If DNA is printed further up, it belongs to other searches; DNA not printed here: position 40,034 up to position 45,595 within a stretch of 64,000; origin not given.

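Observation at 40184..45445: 1753-aa PMT-like GT-C protein with acidic linker and large beta-propeller-like periplasmic insert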

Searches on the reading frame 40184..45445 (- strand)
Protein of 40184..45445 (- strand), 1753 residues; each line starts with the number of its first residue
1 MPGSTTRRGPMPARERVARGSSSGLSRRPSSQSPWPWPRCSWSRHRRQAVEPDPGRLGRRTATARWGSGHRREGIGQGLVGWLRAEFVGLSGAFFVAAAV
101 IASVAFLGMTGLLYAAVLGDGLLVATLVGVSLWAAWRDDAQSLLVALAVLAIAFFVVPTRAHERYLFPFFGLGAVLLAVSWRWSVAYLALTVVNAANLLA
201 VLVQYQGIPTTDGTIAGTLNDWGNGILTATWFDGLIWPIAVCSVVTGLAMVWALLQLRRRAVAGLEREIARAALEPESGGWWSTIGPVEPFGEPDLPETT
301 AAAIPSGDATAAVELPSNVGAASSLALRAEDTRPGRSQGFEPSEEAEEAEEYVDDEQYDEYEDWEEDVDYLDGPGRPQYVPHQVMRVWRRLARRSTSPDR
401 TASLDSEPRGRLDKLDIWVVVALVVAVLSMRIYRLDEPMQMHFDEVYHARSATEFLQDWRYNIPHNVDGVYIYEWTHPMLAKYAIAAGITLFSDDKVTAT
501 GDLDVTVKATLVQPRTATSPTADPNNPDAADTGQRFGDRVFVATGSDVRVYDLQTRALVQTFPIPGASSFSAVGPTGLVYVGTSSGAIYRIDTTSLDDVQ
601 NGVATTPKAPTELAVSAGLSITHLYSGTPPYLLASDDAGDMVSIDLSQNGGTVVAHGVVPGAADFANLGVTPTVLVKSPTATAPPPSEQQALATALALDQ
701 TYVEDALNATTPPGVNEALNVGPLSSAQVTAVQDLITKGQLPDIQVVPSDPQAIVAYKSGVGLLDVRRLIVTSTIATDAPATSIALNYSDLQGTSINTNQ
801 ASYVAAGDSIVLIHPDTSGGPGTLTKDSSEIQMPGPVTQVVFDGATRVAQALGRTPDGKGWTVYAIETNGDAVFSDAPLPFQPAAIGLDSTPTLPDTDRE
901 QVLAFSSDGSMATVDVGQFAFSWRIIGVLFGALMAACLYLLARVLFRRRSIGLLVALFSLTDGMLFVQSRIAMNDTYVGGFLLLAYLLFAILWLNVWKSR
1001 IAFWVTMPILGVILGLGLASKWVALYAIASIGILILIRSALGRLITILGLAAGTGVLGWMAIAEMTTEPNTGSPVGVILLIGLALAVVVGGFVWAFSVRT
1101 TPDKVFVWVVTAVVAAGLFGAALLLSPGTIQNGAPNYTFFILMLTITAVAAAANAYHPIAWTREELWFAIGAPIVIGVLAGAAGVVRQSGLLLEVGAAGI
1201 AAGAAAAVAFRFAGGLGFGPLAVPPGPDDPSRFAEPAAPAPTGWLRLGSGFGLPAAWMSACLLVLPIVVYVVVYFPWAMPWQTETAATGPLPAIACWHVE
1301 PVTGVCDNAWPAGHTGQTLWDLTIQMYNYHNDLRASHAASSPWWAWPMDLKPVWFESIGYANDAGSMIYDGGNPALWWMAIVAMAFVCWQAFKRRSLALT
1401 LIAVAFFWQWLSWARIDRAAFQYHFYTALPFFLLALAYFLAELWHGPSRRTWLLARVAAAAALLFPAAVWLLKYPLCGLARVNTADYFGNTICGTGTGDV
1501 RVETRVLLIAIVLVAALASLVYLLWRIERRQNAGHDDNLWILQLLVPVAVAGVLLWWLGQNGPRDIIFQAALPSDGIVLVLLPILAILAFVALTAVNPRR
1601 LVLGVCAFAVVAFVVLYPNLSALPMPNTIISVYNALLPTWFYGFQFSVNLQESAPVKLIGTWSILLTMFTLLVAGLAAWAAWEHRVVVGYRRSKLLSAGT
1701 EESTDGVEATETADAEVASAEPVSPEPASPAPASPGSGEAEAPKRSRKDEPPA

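Call 5: search_protein_families(library=pfam, proteins=[window:40184-45445:-], max_evalue=0.01)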
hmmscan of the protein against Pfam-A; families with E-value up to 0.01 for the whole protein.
window:40184-45445:- (1753 aa): 2 families
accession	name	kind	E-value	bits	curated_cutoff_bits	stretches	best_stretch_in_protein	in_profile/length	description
PF02366.24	PMT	-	2.6e-09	37.4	22.7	1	920-1038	82-199/245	Dolichyl-phosphate-mannose-protein mannosyltransferase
PF16192.10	PMT_4TMC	-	4.2e-09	36.6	32.4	1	1318-1469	4-175/202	C-terminal four TMM region of protein-O-mannosyltransferase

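Call 6: search_protein_families(library=ncbifam, proteins=[window:40184-45445:-], max_evalue=0.01)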
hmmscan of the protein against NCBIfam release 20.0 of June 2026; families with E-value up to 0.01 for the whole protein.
window:40184-45445:- (1753 aa): 1 family
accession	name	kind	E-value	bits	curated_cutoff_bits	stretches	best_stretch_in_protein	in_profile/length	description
NF058602.1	PrMnsylTfPmt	equivalog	2.3e-11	43.2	800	1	1323-1457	335-480/530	protein O-mannosyltransferase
